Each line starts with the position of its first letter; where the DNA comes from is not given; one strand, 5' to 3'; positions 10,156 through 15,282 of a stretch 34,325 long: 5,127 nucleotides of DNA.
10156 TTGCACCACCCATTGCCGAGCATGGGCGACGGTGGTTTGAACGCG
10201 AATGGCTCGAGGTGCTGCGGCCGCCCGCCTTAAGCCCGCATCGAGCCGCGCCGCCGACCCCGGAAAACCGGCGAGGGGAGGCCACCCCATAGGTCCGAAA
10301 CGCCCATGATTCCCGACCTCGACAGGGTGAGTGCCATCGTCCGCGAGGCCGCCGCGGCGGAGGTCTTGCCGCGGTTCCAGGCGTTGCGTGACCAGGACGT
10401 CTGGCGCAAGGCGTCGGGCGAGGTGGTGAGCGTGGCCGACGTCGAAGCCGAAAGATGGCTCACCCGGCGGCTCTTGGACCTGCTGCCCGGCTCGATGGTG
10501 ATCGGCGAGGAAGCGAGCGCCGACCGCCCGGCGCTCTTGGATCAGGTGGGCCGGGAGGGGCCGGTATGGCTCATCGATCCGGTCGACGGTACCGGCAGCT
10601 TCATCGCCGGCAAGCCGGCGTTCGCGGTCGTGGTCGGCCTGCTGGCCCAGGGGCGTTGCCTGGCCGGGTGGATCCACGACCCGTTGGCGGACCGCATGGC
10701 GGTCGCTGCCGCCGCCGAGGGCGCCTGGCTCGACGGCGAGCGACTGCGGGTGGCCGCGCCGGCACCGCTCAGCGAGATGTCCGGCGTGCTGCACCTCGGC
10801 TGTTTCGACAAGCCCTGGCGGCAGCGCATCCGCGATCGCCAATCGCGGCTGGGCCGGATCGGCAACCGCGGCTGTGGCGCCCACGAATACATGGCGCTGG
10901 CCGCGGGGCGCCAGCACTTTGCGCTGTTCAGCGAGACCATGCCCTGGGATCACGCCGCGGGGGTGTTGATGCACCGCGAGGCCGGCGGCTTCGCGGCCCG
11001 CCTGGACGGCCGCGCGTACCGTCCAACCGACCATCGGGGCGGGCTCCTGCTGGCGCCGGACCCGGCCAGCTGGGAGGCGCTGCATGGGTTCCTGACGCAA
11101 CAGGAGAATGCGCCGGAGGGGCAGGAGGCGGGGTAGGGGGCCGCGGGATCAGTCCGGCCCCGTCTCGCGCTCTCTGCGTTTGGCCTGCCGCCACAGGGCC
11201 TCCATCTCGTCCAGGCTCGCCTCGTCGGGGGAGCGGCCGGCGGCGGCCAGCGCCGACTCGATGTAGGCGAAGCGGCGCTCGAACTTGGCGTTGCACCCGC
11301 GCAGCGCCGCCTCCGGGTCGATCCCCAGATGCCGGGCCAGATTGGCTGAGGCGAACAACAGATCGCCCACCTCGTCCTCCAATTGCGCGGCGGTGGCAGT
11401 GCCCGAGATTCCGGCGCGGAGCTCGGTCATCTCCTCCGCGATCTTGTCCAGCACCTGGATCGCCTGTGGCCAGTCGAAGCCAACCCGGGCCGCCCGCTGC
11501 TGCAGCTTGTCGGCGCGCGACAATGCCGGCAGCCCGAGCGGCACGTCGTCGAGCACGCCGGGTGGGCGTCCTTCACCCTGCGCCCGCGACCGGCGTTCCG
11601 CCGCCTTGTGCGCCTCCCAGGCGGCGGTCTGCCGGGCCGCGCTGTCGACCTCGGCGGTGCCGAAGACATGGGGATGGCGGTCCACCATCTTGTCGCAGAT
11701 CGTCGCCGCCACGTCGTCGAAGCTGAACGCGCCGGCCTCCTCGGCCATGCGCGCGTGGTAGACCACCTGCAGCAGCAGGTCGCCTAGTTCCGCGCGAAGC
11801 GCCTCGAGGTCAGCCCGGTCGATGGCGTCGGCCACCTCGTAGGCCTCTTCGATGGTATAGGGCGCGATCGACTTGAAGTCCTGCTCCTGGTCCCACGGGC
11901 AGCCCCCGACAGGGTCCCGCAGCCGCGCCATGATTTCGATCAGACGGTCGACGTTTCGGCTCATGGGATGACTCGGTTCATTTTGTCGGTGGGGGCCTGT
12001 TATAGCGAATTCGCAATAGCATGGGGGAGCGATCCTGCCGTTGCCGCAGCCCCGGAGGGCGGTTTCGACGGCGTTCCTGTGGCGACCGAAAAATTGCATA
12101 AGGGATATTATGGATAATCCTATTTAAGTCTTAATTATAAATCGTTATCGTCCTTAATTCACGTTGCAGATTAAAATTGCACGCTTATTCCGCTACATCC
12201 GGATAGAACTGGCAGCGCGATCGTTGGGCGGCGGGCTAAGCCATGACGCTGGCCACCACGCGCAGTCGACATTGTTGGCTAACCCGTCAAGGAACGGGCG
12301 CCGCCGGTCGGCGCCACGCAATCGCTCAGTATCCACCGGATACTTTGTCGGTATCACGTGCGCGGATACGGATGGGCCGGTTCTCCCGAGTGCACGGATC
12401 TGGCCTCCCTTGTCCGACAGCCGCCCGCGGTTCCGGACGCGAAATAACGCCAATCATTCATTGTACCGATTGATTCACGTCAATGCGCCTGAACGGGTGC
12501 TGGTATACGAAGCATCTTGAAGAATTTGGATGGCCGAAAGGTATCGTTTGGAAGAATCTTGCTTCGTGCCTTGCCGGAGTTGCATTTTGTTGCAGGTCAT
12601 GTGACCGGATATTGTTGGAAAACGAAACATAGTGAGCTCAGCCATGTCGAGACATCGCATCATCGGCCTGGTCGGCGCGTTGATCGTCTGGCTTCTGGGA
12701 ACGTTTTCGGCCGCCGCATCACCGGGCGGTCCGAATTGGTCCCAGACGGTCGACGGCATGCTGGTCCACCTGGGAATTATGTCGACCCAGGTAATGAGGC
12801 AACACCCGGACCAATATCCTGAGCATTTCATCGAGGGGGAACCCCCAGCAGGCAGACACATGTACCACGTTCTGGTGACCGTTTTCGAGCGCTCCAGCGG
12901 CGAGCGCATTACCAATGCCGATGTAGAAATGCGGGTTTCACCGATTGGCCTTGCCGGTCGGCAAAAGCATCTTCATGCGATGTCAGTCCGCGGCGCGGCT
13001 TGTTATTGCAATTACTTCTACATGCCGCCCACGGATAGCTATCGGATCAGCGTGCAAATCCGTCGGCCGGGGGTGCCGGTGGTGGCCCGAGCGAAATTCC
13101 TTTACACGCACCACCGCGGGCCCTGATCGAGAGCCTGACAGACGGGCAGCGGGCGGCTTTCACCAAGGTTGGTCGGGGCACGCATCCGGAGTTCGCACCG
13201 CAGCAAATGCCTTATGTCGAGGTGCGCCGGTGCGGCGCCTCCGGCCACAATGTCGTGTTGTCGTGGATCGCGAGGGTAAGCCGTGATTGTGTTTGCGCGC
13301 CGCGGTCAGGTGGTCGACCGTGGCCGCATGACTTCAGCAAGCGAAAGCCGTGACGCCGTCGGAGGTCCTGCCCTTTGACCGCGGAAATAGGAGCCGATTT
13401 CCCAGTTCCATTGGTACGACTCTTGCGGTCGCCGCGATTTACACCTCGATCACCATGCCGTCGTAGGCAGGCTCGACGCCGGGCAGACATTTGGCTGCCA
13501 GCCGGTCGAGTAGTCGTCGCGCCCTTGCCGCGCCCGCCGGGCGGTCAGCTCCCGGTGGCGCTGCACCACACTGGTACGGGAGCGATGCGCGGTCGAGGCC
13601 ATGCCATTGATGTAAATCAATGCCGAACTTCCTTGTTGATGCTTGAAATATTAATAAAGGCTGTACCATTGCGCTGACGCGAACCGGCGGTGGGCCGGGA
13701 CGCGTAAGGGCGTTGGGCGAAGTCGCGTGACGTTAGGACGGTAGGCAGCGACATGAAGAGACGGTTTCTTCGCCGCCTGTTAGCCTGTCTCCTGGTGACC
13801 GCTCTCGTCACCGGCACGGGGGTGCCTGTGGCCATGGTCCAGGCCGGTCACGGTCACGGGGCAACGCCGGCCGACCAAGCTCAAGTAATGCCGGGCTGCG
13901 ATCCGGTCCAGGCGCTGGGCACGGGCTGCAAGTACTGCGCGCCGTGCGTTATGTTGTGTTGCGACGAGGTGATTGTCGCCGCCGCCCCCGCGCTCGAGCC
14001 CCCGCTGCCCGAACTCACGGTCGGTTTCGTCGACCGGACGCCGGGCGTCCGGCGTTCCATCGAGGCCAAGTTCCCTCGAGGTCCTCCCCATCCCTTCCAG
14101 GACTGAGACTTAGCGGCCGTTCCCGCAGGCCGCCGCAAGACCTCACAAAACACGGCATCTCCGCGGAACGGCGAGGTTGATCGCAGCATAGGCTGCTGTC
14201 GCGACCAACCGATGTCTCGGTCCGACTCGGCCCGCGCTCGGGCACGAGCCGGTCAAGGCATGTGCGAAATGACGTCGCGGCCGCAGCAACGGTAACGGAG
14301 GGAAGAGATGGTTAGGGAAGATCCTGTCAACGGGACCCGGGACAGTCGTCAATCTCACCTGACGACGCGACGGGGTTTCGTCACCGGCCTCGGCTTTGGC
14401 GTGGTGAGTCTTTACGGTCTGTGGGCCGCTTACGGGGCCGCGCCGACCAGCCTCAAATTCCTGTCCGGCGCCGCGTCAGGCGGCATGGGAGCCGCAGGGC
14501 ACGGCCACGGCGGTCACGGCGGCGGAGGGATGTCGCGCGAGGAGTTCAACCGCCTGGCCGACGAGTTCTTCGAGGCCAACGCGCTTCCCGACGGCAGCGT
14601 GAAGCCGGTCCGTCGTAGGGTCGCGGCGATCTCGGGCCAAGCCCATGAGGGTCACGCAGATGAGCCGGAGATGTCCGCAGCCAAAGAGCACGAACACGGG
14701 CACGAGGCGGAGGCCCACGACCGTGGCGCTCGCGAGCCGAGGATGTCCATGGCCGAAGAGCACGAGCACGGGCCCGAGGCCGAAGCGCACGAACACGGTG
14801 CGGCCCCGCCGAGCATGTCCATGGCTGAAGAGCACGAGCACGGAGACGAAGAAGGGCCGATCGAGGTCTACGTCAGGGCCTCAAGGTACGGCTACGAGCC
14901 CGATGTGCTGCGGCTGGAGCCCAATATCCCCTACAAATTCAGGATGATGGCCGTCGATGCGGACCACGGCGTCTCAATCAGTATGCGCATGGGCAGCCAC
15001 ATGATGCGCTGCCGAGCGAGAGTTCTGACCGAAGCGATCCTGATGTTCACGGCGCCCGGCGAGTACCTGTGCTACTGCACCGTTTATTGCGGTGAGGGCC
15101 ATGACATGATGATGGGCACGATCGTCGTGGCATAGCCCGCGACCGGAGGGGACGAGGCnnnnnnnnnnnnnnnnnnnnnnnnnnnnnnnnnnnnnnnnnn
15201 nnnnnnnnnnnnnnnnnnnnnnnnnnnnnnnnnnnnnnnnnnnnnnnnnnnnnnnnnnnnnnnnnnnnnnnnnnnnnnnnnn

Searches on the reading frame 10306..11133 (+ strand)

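Call 73: search_protein_families(library=pfam, proteins=[window:10306-11133:+], max_evalue=0.00001)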
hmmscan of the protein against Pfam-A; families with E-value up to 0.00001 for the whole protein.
window:10306-11133:+ (276 aa): 1 family
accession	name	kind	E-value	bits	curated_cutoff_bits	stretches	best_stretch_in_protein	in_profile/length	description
PF00459.30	Inositol_P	-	3.9e-41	141.8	27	1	15-256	15-256/271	Inositol monophosphatase family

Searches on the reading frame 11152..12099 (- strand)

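Call 73: search_protein_families(library=pfam, proteins=[window:11152-12099:-], max_evalue=0.00001)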
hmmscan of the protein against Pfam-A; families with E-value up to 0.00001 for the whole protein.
window:11152-12099:- (316 aa): 2 families
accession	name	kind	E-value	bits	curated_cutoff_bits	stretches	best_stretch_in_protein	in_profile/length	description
PF03819.22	MazG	-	4.2e-38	129.9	22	2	73-146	1-74/74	MazG nucleotide pyrophosphohydrolase domain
PF01503.22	PRA-PH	-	1.8e-08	35.1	21.3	0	215-267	29-80/86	Phosphoribosyl-ATP pyrophosphohydrolase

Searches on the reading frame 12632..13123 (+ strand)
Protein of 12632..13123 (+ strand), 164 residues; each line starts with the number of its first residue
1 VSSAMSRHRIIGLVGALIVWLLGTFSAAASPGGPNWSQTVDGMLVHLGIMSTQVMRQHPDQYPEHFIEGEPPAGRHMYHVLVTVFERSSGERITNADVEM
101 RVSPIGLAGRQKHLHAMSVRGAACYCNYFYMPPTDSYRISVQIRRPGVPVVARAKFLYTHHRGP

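Call 3: search_protein_families(library=pfam, proteins=[window:12632-13123:+], max_evalue=0.01)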
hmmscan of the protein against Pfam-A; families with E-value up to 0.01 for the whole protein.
window:12632-13123:+ (164 aa): 0 families

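Call 6: search_protein_families(library=ncbifam, proteins=[window:12632-13123:+], max_evalue=0.01)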
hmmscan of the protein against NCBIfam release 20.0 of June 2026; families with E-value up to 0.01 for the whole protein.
window:12632-13123:+ (164 aa): 0 families

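Call 69: search_protein_families(library=pfam, proteins=[window:12632-13123:+], max_evalue=10)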
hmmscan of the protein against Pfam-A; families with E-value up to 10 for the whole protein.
window:12632-13123:+ (164 aa): 0 families

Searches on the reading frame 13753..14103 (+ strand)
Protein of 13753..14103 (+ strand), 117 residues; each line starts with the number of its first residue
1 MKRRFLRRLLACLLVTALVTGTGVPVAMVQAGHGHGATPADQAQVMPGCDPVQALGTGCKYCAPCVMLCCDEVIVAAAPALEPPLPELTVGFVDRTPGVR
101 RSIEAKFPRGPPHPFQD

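Call 3: search_protein_families(library=pfam, proteins=[window:13753-14103:+], max_evalue=0.01)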
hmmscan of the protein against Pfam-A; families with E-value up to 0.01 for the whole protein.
window:13753-14103:+ (117 aa): 0 families

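Call 6: search_protein_families(library=ncbifam, proteins=[window:13753-14103:+], max_evalue=0.01)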
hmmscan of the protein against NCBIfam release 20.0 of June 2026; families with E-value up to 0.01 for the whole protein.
window:13753-14103:+ (117 aa): 0 families

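Call 69: search_protein_families(library=pfam, proteins=[window:13753-14103:+], max_evalue=10)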
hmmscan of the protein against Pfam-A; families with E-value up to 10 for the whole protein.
window:13753-14103:+ (117 aa): 1 family
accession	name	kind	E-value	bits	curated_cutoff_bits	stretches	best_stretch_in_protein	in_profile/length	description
PF11162.13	DUF2946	-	0.12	13.6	23.7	1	9-112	12-117/117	Protein of unknown function (DUF2946)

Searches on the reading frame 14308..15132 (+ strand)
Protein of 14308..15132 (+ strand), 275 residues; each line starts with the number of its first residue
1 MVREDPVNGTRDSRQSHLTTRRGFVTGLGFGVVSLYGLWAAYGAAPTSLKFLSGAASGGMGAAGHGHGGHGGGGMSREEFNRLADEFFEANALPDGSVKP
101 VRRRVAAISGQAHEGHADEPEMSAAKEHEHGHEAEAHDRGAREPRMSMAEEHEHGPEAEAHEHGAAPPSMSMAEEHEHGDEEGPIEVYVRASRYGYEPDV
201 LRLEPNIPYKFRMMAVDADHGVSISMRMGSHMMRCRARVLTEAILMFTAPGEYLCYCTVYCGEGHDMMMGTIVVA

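Call 3: search_protein_families(library=pfam, proteins=[window:14308-15132:+], max_evalue=0.01)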
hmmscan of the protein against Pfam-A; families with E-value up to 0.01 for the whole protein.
window:14308-15132:+ (275 aa): 0 families

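Call 6: search_protein_families(library=ncbifam, proteins=[window:14308-15132:+], max_evalue=0.01)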
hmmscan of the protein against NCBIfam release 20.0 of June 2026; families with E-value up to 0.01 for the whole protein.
window:14308-15132:+ (275 aa): 1 family
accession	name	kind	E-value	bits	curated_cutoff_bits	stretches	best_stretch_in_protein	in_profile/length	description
TIGR02866.1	CoxB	equivalog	8.8e-05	22.1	147.7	1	241-274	158-191/202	cytochrome c oxidase subunit II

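Call 59: search_solved_structures(query=A3, max_evalue=1, show_alignments=2)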
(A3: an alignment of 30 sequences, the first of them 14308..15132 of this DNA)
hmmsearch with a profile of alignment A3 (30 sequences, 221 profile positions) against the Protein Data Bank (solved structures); distinct sequences matched with E-value up to 1: 43.
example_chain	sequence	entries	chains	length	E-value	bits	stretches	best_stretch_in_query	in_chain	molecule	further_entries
2lln_A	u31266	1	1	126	2.7e-17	66.7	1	125-221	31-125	Cytochrome c oxidase subunit 2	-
2cua_A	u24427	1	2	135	3e-17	66.6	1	124-221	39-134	PROTEIN (CUA)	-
2fwl_B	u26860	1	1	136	3e-17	66.5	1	124-221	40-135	Cytochrome c oxidase subunit II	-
3eh3_B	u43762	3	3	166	5.2e-17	65.8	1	124-221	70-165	Cytochrome c oxidase subunit 2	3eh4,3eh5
3s33_B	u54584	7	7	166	5.2e-17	65.8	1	124-221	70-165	Cytochrome c oxidase subunit 2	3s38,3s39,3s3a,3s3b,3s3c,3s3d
2qpe_B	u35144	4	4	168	5.3e-17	65.8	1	124-221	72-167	Cytochrome c oxidase subunit 2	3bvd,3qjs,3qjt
1ehk_B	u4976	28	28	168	5.3e-17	65.8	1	124-221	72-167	BA3-TYPE CYTOCHROME-C OXIDASE | Cytochrome c oxidase polypeptide II | Cytochrome c oxidase subunit 2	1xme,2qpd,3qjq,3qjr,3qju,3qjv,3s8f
6pty_A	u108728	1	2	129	5.3e-16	62.5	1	125-221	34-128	Cytochrome c oxidase subunit 2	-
6ptt_A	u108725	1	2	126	1e-15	61.6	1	125-221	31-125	Cytochrome c oxidase subunit 2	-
7deg_B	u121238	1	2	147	8.4e-12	48.8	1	126-221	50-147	Cytochrome oxidase subunit II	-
5u7n_A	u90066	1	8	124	4.2e-09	39.9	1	125-220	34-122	Cytochrome c oxidase subunit 2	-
9f8x_A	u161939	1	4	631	0.00013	25.2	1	116-221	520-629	Nitrous-oxide reductase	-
1qni_A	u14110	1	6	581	0.00014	25.1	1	116-221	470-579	NITROUS-OXIDE REDUCTASE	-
2iwf_A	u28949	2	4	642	0.0042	20.3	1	163-221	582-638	NITROUS-OXIDE REDUCTASE | NITROUS OXIDE REDUCTASE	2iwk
1fwx_A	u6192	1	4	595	0.0055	19.9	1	163-221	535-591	NITROUS OXIDE REDUCTASE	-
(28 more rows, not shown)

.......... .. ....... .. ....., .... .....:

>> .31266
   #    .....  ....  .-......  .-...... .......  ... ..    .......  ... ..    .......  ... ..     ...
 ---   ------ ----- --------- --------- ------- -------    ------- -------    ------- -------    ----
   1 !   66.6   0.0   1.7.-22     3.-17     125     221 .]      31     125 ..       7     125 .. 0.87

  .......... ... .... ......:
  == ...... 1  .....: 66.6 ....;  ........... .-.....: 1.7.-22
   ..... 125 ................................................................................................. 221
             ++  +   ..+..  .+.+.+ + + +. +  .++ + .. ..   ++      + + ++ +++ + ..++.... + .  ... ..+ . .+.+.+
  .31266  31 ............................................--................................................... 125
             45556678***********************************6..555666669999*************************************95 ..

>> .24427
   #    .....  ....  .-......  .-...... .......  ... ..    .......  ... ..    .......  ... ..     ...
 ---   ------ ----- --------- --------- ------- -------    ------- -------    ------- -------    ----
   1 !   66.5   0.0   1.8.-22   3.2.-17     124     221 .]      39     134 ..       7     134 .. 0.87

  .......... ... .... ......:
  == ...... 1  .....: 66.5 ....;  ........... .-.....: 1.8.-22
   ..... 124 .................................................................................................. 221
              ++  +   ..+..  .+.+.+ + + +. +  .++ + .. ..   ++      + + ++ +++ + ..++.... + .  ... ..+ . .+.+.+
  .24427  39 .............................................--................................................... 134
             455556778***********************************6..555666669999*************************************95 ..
